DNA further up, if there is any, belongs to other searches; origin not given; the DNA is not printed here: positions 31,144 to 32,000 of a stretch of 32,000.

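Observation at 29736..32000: Three-gene array: dUTPase/dCTP-deaminase-fold protein with a 2-TM tail, NUDIX hydrolase and OYE-like flavoprotein with a Cys cluster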

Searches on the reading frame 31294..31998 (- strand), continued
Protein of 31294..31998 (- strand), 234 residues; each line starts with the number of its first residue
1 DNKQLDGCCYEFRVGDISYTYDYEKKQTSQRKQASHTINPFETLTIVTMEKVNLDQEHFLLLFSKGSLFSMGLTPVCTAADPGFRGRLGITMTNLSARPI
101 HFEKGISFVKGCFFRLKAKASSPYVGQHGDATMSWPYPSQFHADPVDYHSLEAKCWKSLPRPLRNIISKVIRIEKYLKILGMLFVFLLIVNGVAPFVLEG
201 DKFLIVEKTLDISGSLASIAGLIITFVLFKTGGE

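Call 63: search_dna_similar(query=L108:6007-6771:+, collection=plasmids, mode=protein, max_evalue=1e-8, max_rows=25)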
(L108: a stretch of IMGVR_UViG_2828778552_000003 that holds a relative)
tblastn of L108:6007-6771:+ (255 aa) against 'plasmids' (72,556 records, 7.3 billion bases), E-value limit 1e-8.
Records with a match: 5; places in all: 5; records where one place covers at least 80% of the query: 5.
Best place of each record, by identity: <60% 5.
By first word of the organism name: Sinorhizobium 2; Priestia 2; Rhizobium 1.
By predicted mobility (MOB-suite, as given by PLSDB): conjugative 3; mobilizable 2.
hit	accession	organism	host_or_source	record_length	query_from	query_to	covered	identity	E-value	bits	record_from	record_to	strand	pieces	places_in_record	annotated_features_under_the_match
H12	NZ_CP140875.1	Rhizobium beringeri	Trifolium pratense,whole organism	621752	3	251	98%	50.6%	1e-76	259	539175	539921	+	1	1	hypothetical protein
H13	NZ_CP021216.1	Sinorhizobium meliloti RU11/001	-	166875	3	246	96%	50.0%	4e-78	263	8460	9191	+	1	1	hypothetical protein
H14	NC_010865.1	Sinorhizobium meliloti SM11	-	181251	3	246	96%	50.0%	4e-78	263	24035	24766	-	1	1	hypothetical protein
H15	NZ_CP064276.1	Priestia megaterium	cell culture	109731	1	249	98%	40.4%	8e-52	187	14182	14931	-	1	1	hypothetical protein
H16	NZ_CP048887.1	Priestia megaterium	culture,agricultural soil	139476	1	249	98%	40.4%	8e-52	187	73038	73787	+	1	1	hypothetical protein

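Call 64: get_annotated_region(hit=H13, flank=7000)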
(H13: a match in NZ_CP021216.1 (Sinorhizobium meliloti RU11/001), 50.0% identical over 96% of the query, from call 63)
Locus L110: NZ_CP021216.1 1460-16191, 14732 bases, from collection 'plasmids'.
description: Sinorhizobium meliloti RU11/001 plasmid pSmeRU11d, complete sequence
organism: Sinorhizobium meliloti RU11/001 (NCBI taxid 1401243)
taxonomy: Bacteria; Pseudomonadota; Alphaproteobacteria; Hyphomicrobiales; Rhizobiaceae; Sinorhizobium; Sinorhizobium meliloti; Sinorhizobium meliloti RU11/001
host: -; source: -; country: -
typing (MOB-suite, as given by PLSDB): conjugative; replicon rep_cluster_590; relaxase MOBQ; mating-pair formation MPF_T
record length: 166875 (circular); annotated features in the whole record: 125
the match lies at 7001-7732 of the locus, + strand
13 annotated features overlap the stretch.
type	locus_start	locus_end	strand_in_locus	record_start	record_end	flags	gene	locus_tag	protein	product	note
CDS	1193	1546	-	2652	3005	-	tnpB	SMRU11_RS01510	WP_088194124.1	IS66 family insertion sequence element accessory protein TnpB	-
CDS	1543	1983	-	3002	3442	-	-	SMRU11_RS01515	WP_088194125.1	transposase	GO:0006313 - DNA transposition [Evidence IEA]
CDS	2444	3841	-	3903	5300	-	-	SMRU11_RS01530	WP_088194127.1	transposase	GO:0006313 - DNA transposition [Evidence IEA]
CDS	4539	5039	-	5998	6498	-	-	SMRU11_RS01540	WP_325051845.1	DUF2867 domain-containing protein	-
CDS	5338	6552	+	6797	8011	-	-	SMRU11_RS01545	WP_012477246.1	IS701-like element ISRm31 family transposase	GO:0006313 - DNA transposition [Evidence IEA]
CDS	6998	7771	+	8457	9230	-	-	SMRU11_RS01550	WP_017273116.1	hypothetical protein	-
CDS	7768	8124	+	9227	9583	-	-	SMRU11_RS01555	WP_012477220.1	MazG nucleotide pyrophosphohydrolase domain-containing protein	-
CDS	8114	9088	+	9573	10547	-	-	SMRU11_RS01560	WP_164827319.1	hypothetical protein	-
CDS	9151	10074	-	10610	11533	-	-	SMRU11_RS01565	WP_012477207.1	hypothetical protein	-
CDS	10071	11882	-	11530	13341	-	-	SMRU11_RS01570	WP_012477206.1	hypothetical protein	-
CDS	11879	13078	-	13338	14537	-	-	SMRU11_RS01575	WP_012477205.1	metallophosphoesterase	-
CDS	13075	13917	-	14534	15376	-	-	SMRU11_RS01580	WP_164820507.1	Dam family site-specific DNA-(adenine-N6)-methyltransferase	GO:0006306 - DNA methylation [Evidence IEA]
CDS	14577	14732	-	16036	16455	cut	-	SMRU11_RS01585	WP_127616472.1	hypothetical protein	-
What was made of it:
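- It occurs on conjugative or mobilizable plasmids (calls 63, 64).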

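Call 67: predict_structure(alignment_id=A4)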
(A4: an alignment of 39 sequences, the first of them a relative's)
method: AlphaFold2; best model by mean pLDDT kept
length: 360 residues; sequences in the alignment: 39
mean_pLDDT: 94.0   pTM: 0.93
mean pLDDT of the five models: 94.0, 91.2, 91.3, 90.8, 90.1
residues with pLDDT >= 90: 305; 70-90: 51; 50-70: 4; < 50: 0
segments of 3 or more residues with pLDDT < 50: none
pLDDT, mean of each block of 10 residues (from residue 1): 73 95 97 95 97 93 97 94 98 98 96 91 96 96 98 99 98 97 91 97 98 97 94 97 98 93 87 95 97 89 91 94 94 91 85 87
secondary structure, 60 per line:
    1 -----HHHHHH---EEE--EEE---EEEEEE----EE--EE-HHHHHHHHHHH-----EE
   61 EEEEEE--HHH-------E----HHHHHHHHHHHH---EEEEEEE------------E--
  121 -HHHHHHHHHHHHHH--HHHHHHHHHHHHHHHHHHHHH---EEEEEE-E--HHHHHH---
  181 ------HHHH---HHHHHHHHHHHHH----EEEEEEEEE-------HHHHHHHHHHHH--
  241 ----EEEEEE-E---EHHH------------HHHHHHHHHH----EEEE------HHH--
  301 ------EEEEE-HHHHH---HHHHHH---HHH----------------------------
elements in order: H6-11 E15-17 E20-22 E26-31 H43-53 E59-66 H84-95 E99-105 H122-135 H138-158 E162-167 H172-177 H187-190 H194-206 E211-219 H227-238 E245-250 H272-281 E286-289 E307-311 H313-317 H321-326

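Call 71: fold_search(model_id=the predicted structure, library=pdb)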
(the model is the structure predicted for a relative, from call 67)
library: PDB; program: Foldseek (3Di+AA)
matches with E <= 10: 1731; with E <= 0.001: 336
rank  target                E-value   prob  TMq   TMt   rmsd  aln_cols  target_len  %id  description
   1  1z41_A                5.4e-20  1.00  0.72  0.77   4.0       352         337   23  Crystal structure of oxidized YqjM from Bacillus subtilis (released 2005-05-17)
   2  3krz_B                6.1e-20  1.00  0.70  0.76   4.8       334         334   22  Crystal Structure of the Thermostable NADH4-bound old yellow enzyme from Thermoanaerobacter pseudethanolicus E39 (released 2009-12-08)
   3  8uaj_A                8.1e-20  1.00  0.69  0.71   4.9       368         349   23  Succinate Bound Crystal Structure of Thermus scotoductus SA-01 Ene-reductase (released 2024-07-03)
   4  3kru_A                1.0e-19  1.00  0.68  0.73   4.6       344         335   22  Crystal Structure of the Thermostable Old Yellow Enzyme from Thermoanaerobacter pseudethanolicus E39 (released 2009-12-08)
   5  6qkg_A                1.7e-19  1.00  0.80  0.45   4.8       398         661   20  2-Naphthoyl-CoA Reductase(NCR) (released 2019-05-15)
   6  3kru_C                1.7e-19  1.00  0.70  0.75   4.6       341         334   22  Crystal Structure of the Thermostable Old Yellow Enzyme from Thermoanaerobacter pseudethanolicus E39 (released 2009-12-08)
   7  6qkg_B                2.1e-19  1.00  0.80  0.45   4.3       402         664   20  2-Naphthoyl-CoA Reductase(NCR) (released 2019-05-15)
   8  8s4p_E                2.5e-19  1.00  0.74  0.66   6.2       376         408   19  Crystal structure of an Ene-reductase from Penicillium steckii (released 2025-03-05)
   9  9iuv_A                2.8e-19  1.00  0.72  0.76   4.1       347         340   21  Crystal Structure of a PtOYE Mutant (ADes-5) (released 2025-08-27)
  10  5nux_A                3.0e-19  1.00  0.73  0.76   4.2       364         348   23  Thermus scotoductus SA-01 Ene-reductase double mutant TsER_C25D_I67T (released 2018-05-30)
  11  5ogt_A                3.3e-19  1.00  0.71  0.73   5.2       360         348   24  Thermus scotoductus SA-01 Ene-reductase triple mutant TsER_C25D_I67T_A102H (released 2018-08-01)
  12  3gr7_A                3.9e-19  1.00  0.70  0.74   4.9       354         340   22  Structure of OYE from Geobacillus kaustophilus, hexagonal crystal form (released 2010-03-31)
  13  8s4p_F                4.6e-19  1.00  0.71  0.62   4.9       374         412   18  Crystal structure of an Ene-reductase from Penicillium steckii (released 2025-03-05)
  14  8au9_B                4.9e-19  1.00  0.73  0.72   5.3       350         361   21  Xenobiotic reductase A from Pseudomonas putida in complex with 2-methoxyethyl (Z)-2-(hydroxyimino)-3-oxobutanoate (released 2023-03-01)
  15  5cpl_A                4.9e-19  1.00  0.72  0.73   5.3       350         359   20  The crystal structure of Xenobiotic reductase A (XenA) from Pseudomonas putida in complex with a nicotinamide mimic (m (released 2016-01-20)
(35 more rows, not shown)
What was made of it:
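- On Old Yellow Enzyme family (PF00724): Model pLDDT 94 and Foldseek hits (calls 67, 71).
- The structural model is confident (calls 67, 71).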

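Call 72: search_protein_representatives(alignment_id=A1)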
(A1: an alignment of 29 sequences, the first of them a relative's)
Query: 29 sequences, 270 profile positions. Proteins with E-value up to 0.001 (for the whole library): 5077; up to 1e-10: 689; up to 1e-30: 61. The best 150 are listed.
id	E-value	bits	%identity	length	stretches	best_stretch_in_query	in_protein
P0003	1.7e-118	411.2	-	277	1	5-265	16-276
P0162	3.3e-100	351.3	-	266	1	9-263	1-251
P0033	5.1e-87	308.0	-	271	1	8-268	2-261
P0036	7.8e-80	284.4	-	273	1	6-268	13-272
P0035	1.2e-72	260.9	-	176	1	9-180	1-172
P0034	3.8e-66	239.5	-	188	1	79-264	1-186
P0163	4.9e-60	219.5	-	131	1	37-166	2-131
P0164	7.4e-57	209.1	-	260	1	9-243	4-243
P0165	2.0e-54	201.1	-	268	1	5-249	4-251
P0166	3.6e-52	193.7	-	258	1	9-257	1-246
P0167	4.3e-52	193.5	-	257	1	9-232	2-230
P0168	6.1e-52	193.0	-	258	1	9-224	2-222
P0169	1.2e-49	185.5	-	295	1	3-267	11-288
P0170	1.5e-48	181.8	-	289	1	7-257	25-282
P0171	2.3e-48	181.2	-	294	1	6-258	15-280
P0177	5.8e-46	173.4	-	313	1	9-176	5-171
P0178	1.2e-45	172.4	-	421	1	4-224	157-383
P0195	3.2e-42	161.1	-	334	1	6-173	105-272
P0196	1.2e-41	159.2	-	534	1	7-223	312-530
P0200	6.7e-40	153.5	-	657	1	8-260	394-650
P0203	9.2e-39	149.8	-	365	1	8-170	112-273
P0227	8.6e-27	110.5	-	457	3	9-157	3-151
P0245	1.3e-21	93.5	-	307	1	8-261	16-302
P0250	4.0e-21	91.9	-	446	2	3-158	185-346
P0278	1.0e-17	80.7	-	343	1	8-261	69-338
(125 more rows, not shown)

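Call 73: search_protein_families(library=pfam, proteins=[P0200, P0196, P0178, P0195, P0203, P0177, P0227, P0250, P0278, P0245], max_evalue=0.001)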
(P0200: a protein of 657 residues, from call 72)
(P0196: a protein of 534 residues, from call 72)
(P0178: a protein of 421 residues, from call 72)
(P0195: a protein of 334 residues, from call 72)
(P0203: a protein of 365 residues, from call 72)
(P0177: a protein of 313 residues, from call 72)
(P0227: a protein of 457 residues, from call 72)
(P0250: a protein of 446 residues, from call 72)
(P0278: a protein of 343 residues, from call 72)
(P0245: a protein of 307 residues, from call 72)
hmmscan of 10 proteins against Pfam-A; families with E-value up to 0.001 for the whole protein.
P0200 (657 aa): 2 families
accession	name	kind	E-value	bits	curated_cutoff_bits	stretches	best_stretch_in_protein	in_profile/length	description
PF24390.1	PRTase-CE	-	8.1e-30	105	27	1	41-276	1-251/253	PRTase-CE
PF22769.1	DCD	-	1.5e-14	54.8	27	1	397-532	2-152/153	dCTP deaminase-like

P0196 (534 aa): 2 families
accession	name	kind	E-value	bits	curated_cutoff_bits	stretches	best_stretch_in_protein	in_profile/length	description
PF22769.1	DCD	-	5.4e-16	59.5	27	1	316-450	2-152/153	dCTP deaminase-like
PF01048.26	PNP_UDP_1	-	1.2e-13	51.4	25.1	1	11-243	2-205/233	Phosphorylase superfamily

P0178 (421 aa): 3 families
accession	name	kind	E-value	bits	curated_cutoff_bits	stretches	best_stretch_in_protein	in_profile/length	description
PF22769.1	DCD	-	1.7e-17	64.4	27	1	164-298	2-152/153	dCTP deaminase-like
PF00293.34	NUDIX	-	2.6e-15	57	21.1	1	7-127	3-130/134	NUDIX domain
PF00692.24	dUTPase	-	1.5e-05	25.2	22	1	218-309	23-121/129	dUTPase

P0195 (334 aa): 2 families
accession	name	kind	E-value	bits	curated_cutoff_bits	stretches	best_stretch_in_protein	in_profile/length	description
PF22769.1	DCD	-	4.8e-17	62.9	27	1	110-244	2-152/153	dCTP deaminase-like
PF00692.24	dUTPase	-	9.2e-05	22.7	22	1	164-244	23-103/129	dUTPase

P0203 (365 aa): 3 families
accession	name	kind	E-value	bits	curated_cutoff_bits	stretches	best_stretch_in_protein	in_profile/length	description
PF20690.3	bDLD3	-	2.2e-16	60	27.1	1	13-79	5-71/73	Bacterial Death-like domain 3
PF22769.1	DCD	-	2e-15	57.7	27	1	115-248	2-152/153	dCTP deaminase-like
PF00692.24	dUTPase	-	0.00071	19.8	22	0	168-251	23-106/129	dUTPase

P0177 (313 aa): 1 family
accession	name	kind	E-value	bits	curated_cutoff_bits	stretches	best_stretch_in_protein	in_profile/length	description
PF22769.1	DCD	-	5.5e-13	49.7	27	1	7-138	2-150/153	dCTP deaminase-like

P0227 (457 aa): 2 families
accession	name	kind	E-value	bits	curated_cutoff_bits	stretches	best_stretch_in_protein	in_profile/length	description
PF22769.1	DCD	-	9.9e-30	104.1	27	2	7-132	4-145/153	dCTP deaminase-like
PF00692.24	dUTPase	-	2.4e-17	63.3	22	2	54-130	18-94/129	dUTPase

P0250 (446 aa): 2 families
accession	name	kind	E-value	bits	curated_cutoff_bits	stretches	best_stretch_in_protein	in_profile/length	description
PF22769.1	DCD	-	2.3e-24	86.6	27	2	8-130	5-145/153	dCTP deaminase-like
PF00692.24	dUTPase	-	4.5e-09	36.6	22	1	255-324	25-94/129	dUTPase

P0278 (343 aa): 1 family
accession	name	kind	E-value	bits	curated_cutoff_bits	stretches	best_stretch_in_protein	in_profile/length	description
PF22769.1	DCD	-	2e-12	47.9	27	1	72-212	2-152/153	dCTP deaminase-like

P0245 (307 aa): 1 family
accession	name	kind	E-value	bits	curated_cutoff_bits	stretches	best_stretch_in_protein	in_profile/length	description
PF22769.1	DCD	-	1.2e-13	51.8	27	1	19-160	2-152/153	dCTP deaminase-like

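Call 79: find_homologous_proteins(query=P0196, max_evalue=1e-20)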
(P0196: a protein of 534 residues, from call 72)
Query P0196 (534 aa): 29 proteins with E <= 1e-20 among 8000 candidates.
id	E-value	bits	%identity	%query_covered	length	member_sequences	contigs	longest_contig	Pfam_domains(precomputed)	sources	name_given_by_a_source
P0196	0.0e+0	1205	100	100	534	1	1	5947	PF22769.2,PF01048.27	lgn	-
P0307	3.3e-184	632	56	98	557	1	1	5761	PF22769.2,PF01048.27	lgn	-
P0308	8.5e-170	584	52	98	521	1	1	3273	PF22769.2,PF01048.27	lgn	-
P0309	9.6e-166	571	60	83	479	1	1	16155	PF22769.2,PF01048.27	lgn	-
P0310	1.7e-164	566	52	99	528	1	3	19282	PF22769.2,PF01048.27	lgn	-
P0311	5.7e-164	565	52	99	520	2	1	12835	PF22769.2,PF01048.27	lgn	-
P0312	6.1e-161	555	53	98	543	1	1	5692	PF22769.2,PF01048.27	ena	-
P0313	5.3e-160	552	53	98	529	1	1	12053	PF22769.2,PF01048.27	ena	-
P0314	5.6e-160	552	54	94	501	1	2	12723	PF22769.2,PF01048.27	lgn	-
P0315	1.3e-159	550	51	99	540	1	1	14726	PF22769.2,PF01048.27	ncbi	-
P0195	1.2e-123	432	62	63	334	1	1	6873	PF22769.2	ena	-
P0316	2.4e-82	295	50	54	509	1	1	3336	PF01048.27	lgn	-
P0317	6.4e-77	278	47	62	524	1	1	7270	PF01048.27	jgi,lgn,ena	-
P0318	1.4e-74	270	47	54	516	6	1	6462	PF01048.27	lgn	-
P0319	2.8e-72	262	47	54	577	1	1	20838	PF13424.13,PF01048.27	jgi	jgi:nucleoside phosphorylase/tetratricopeptide (TPR) repeat protein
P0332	1.6e-36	144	55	26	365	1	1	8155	PF22769.2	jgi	jgi:deoxycytidine triphosphate deaminase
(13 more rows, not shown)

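Call 80: find_encoding_contigs(protein=P0315, flank=7000, max_places=2)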
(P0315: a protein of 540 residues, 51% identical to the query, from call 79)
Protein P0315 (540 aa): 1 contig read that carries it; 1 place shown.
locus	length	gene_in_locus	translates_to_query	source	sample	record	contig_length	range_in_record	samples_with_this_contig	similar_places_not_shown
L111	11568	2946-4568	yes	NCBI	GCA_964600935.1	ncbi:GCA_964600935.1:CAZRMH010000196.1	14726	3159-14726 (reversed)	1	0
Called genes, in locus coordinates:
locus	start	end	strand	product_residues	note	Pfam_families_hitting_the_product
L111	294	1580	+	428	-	PF00589:Phage_integrase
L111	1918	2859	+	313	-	-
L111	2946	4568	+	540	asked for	PF01048:PNP_UDP_1, PF22769:DCD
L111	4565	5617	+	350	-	PF00724:Oxidored_FMN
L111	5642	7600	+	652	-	PF01381:HTH_3 (weak), PF12844:HTH_19 (weak), PF13560:HTH_31 (weak)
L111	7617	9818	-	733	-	-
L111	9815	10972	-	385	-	-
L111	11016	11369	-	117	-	-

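Call 81: find_encoding_contigs(protein=P0310, flank=7000, max_places=2)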
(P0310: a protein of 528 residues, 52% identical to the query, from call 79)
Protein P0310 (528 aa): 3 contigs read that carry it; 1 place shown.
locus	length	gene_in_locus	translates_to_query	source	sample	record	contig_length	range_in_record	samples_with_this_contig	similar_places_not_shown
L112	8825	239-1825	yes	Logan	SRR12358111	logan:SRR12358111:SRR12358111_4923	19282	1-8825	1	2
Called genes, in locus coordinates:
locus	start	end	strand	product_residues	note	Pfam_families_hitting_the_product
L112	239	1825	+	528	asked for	PF01048:PNP_UDP_1, PF22769:DCD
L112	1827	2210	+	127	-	-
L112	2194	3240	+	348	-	PF00724:Oxidored_FMN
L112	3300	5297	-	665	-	PF01381:HTH_3, PF12844:HTH_19, PF13560:HTH_31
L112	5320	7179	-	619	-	PF06508:QueC (faint), PF18742:DpnII-MboI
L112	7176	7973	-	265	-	-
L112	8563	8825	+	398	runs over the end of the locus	PF18742:DpnII-MboI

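Call 82: find_encoding_contigs(protein=P0332, flank=7000, max_places=2)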
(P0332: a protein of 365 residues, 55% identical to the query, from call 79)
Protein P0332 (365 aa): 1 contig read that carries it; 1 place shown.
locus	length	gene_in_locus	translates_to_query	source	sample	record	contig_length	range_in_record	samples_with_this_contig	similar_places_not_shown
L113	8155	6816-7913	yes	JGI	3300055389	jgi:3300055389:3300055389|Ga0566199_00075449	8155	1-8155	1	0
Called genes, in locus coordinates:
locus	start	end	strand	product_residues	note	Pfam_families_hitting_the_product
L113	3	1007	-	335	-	?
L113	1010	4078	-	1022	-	PF07626:PSD3, PF07637:PSD5, PF07631:PSD4, PF07627:PSCyt3, PF07624:PSD2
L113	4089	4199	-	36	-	-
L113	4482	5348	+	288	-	PF02223:Thymidylate_kin, PF13521:AAA_28 (weak)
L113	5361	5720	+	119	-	PF03819:MazG (weak)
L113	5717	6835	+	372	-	PF00724:Oxidored_FMN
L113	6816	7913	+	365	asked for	PF22769:DCD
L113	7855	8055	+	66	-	-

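Call 89: search_protein_families(library=padloc, proteins=[L010:7992-8768:+, L010:8768-9121:+, L010:9090-10085:+, P0196, P0203, L113:4482-5348:+, L017:5643-6788:+], max_evalue=0.001)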
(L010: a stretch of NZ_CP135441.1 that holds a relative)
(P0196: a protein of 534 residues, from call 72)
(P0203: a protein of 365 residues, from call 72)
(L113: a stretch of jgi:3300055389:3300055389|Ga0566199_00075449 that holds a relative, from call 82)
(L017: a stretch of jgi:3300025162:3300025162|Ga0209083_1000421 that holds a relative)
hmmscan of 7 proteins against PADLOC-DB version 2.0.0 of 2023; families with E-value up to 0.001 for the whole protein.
L010:7992-8768:+ (258 aa): 0 families

L010:8768-9121:+ (117 aa): 0 families

L010:9090-10085:+ (331 aa): 0 families

P0196 (534 aa): 2 families
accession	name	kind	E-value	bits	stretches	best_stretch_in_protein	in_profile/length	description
PDLC00759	Effector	-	1.6e-37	127.2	1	6-244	239-480/506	PN-superfamily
PDLC04726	PDC-M60C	-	7.8e-16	55.9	1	51-243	189-379/407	-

P0203 (365 aa): 0 families

L113:4482-5348:+ (288 aa): 1 family
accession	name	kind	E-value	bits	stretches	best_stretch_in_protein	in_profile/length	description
PDLC04690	PDC-M51B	-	5.2e-14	50.4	1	121-187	71-134/191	-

L017:5643-6788:+ (381 aa): 0 families
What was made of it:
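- Closest known: CBASS/Pycsar-type sensor-effector proteins. Same: The PNP domain fused to Dcd-2TM in P0196 matches the CBASS effector model PDLC00759 (1.6e-37, call 89).
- Fusions to a Death-like adaptor and to CBASS-type PNP and PRTase effectors (calls 73, 89) suggest a regulated sensor/effector unit. Fusions to a Death-like adaptor, to PRTase-CE and to the CBASS-type PNP effector are hallmarks of conflict systems (calls 73, 89).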
